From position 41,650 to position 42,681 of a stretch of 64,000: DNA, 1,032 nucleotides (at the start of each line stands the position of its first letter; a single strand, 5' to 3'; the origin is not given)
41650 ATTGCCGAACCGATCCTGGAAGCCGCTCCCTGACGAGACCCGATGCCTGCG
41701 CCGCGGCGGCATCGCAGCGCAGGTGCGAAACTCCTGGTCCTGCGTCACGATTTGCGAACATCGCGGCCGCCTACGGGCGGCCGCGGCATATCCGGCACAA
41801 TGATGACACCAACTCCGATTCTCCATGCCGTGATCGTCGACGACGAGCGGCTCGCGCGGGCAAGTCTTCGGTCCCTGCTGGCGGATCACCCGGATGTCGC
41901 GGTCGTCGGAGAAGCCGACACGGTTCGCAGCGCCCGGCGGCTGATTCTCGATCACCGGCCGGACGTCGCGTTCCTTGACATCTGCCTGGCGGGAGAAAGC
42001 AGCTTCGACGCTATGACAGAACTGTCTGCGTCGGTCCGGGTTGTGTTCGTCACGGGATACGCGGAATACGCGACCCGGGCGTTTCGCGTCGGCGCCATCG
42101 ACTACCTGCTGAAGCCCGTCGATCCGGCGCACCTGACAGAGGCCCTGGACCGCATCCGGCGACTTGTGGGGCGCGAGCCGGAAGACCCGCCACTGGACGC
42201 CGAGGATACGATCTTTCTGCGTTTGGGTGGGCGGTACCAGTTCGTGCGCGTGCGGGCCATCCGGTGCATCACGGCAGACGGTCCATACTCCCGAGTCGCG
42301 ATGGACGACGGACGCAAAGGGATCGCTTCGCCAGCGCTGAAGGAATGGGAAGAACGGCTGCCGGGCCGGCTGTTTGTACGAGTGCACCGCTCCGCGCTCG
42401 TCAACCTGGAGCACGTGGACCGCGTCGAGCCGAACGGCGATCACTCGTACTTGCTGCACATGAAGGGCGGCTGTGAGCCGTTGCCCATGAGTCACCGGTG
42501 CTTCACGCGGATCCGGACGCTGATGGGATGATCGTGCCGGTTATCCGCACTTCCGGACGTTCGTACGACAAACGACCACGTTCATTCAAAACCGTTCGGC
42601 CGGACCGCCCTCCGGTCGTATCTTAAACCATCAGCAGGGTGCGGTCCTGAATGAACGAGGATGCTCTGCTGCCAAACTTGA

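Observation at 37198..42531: Expanded LytTR signalling block: two paralogous 4TM histidine kinases, three LytTR regulators and a secreted HEAT-repeat protein, directly upstream of a SusC/SusD pair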

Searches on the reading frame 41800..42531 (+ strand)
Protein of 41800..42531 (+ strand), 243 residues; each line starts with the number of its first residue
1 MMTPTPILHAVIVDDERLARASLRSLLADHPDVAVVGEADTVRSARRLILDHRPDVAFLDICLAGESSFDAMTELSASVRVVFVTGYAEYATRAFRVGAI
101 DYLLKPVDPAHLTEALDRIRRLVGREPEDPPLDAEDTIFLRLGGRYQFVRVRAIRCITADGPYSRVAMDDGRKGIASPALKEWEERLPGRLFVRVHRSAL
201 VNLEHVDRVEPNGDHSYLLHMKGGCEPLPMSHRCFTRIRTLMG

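Call 3: search_protein_families(library=pfam, proteins=[window:41800-42531:+], max_evalue=0.01)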
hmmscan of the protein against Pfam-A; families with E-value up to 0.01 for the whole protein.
window:41800-42531:+ (243 aa): 2 families
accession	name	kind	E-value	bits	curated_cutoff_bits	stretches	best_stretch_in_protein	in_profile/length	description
PF00072.30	Response_reg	-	1.4e-18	67.5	30.2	1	11-116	2-110/111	Response regulator receiver domain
PF04397.21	LytTR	-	5.1e-17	62.3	22.6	1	146-242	3-97/98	LytTr DNA-binding domain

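Call 66: find_homologous_proteins(query=window:41800-42531:+, max_evalue=1e-20)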
Query window:41800-42531:+ (243 aa): 4937 proteins with E <= 1e-20 among 8000 candidates; the best 120 are listed.
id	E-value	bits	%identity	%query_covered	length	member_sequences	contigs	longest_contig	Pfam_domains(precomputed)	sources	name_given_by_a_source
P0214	1.2e-157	540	100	100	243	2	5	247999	PF04397.22,PF00072.31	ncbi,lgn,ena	-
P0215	2.7e-64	235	51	97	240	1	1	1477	PF04397.22,PF00072.31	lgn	-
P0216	6.7e-64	234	49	97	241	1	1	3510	PF04397.22,PF00072.31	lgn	-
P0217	1.3e-63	233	51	97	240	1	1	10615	PF04397.22,PF00072.31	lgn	-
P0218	1.3e-63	233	50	97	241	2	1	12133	PF04397.22,PF00072.31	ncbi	-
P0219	1.8e-63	232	47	95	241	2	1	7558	PF04397.22,PF00072.31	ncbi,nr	ncbi:MAG: LytTR family DNA-binding domain-containing protein [Blastocatellia bacterium]|nr:LytTR fam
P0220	4.1e-63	231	52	97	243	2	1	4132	PF04397.22,PF00072.31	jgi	jgi:two-component system LytT family response regulator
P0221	8.2e-63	230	50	97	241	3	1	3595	PF04397.22,PF00072.31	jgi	jgi:two-component system LytT family response regulator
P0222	9.7e-63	230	48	97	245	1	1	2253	PF04397.22,PF00072.31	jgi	jgi:two-component system, LytTR family, response regulator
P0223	1.0e-62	230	47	93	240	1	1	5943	PF04397.22,PF00072.31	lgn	-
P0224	2.4e-62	229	47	97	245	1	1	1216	PF04397.22,PF00072.31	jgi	jgi:two-component system LytT family response regulator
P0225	2.5e-62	229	47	97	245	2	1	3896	PF04397.22,PF00072.31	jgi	jgi:two-component system LytT family response regulator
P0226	3.3e-62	228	48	96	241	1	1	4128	PF04397.22,PF00072.31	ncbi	ncbi:MAG: LytR/AlgR family response regulator transcription factor [Blastocatellia bacterium]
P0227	3.3e-62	228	50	96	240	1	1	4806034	PF04397.22,PF00072.31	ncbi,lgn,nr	ncbi:MAG: response regulator transcription factor [Gemmatimonadota bacterium]|nr:MAG: response regul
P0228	4.0e-62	228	50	96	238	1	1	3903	PF04397.22,PF00072.31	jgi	jgi:two-component system LytT family response regulator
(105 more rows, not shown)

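Call 67: find_encoding_contigs(protein=P0218, flank=8000, max_places=1)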
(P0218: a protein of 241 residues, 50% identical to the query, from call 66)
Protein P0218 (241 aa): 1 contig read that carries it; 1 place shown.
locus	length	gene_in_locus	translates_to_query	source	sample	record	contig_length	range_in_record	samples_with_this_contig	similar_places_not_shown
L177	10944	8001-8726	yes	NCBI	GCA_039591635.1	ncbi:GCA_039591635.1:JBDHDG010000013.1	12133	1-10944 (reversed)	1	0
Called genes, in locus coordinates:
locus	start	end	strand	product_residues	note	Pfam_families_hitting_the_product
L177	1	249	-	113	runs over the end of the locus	PF03551:PadR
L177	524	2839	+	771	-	PF07719:TPR_2 (faint), PF13428:TPR_14 (faint), PF14559:TPR_19 (faint), PF13181:TPR_8 (faint)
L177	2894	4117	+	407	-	-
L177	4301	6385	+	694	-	PF00515:TPR_1 (faint), PF07719:TPR_2 (faint), PF13424:TPR_12 (faint), PF13428:TPR_14 (faint), PF13432:TPR_16 (faint), PF21033:RMD1-3 (faint), PF13181:TPR_8 (faint), PF13414:TPR_11 (faint), +2 more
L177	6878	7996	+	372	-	PF06580:His_kinase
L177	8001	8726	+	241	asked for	PF00072:Response_reg, PF04397:LytTR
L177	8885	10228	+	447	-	-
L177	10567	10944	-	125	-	?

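Call 68: find_encoding_contigs(protein=P0217, flank=8000, max_places=1)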
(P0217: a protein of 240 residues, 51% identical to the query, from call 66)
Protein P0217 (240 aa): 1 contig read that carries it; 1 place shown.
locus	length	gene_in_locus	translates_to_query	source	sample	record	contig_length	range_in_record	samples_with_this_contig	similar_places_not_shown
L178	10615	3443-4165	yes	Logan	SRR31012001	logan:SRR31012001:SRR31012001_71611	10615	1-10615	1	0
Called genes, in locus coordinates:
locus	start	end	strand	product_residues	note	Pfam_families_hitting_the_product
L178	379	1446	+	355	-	PF24681:Kelch_KLHDC2_KLHL20_DRC7, PF24981:Beta-prop_ATRN-LZTR1 (weak), PF13415:Beta-prop_FBX42, PF13418:Beta-prop_TYW4, PF24681:Kelch_KLHDC2_KLHL20_DRC7, PF24981:Beta-prop_ATRN-LZTR1, PF13415:Beta-prop_FBX42, PF24681:Kelch_KLHDC2_KLHL20_DRC7 (weak), +4 more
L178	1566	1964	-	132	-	PF07883:Cupin_2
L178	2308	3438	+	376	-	PF06580:His_kinase, PF02518:HATPase_c (faint)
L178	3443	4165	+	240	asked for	PF00072:Response_reg, PF04397:LytTR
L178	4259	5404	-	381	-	PF10282:Lactonase (weak)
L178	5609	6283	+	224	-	-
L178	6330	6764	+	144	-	PF02517:Rce1-like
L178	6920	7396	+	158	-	PF19671:DUF6174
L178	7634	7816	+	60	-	-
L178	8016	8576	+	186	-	PF13577:SnoaL_4, PF12680:SnoaL_2, PF13474:SnoaL_3, PF14534:DUF4440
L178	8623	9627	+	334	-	PF01075:Glyco_transf_9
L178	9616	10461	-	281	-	PF09990:DUF2231, PF13428:TPR_14 (faint), PF13432:TPR_16 (faint)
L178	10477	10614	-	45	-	?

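Call 76: search_protein_families(library=ncbifam, proteins=[window:41800-42531:+], max_evalue=0.001)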
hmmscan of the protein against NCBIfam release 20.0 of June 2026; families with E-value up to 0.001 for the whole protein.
window:41800-42531:+ (243 aa): 45 families (the best 25 are shown)
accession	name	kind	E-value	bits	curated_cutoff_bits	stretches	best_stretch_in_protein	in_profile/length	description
NF008677.0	PRK11697.1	equivalog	6.6e-34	117.3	246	1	8-243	2-236/238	two-component system response regulator BtsR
NF010684.1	PRK14084.1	equivalog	4.2e-27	95.5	375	1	9-222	2-233/254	response regulator transcription factor LytR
NF047785.1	respo_reg_MadR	equivalog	2e-14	53.5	300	1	9-120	2-121/209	MadR family response regulator transcription factor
NF007935.0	PRK10651.1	equivalog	1.1e-12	47.7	250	1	10-118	9-122/216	two-component system response regulator NarL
NF033791.1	ActR_PrrA_rreg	equivalog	1e-11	45.1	250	1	11-130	5-127/173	ActR/PrrA/RegA family redox response regulator transcription factor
NF001965.0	PRK00742.1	subfamily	6.1e-11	42.1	293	1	9-108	5-110/357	chemotaxis-specific protein-glutamate methyltransferase CheB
NF008469.0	PRK11361.1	equivalog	1.3e-10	40.5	714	1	6-119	3-119/461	acetoacetate metabolism transcriptional regulator AtoC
NF009971.0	PRK13435.1-2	subfamily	4.5e-10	39.5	151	1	10-126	3-120/141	response regulator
TIGR02875.1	spore_0_A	equivalog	4.7e-10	39.2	200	1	10-124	5-123/262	sporulation transcription factor Spo0A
NF007708.0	PRK10403.1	equivalog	6.8e-10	38.7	343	1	8-116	7-120/215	nitrate/nitrite response regulator protein NarP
NF052445.1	RespRegMctR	equivalog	1e-09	38.1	300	1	10-119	4-118/205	two-component system response regulator MctR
NF011896.0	PRK15369.1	equivalog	2.2e-09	37.2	242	1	10-135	6-134/211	two component system response regulator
NF007018.1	PRK09483.1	equivalog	2.6e-09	37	280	1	10-119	4-118/217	UvrY/SirA/GacA family response regulator transcription factor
NF041367.1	CheY_Halo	equivalog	7e-09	36.1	200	1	11-118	2-112/114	chemotaxis protein CheY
NF009206.0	PRK12555.1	subfamily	1.4e-08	34.1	342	1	11-107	4-106/340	chemotaxis-specific protein-glutamate methyltransferase CheB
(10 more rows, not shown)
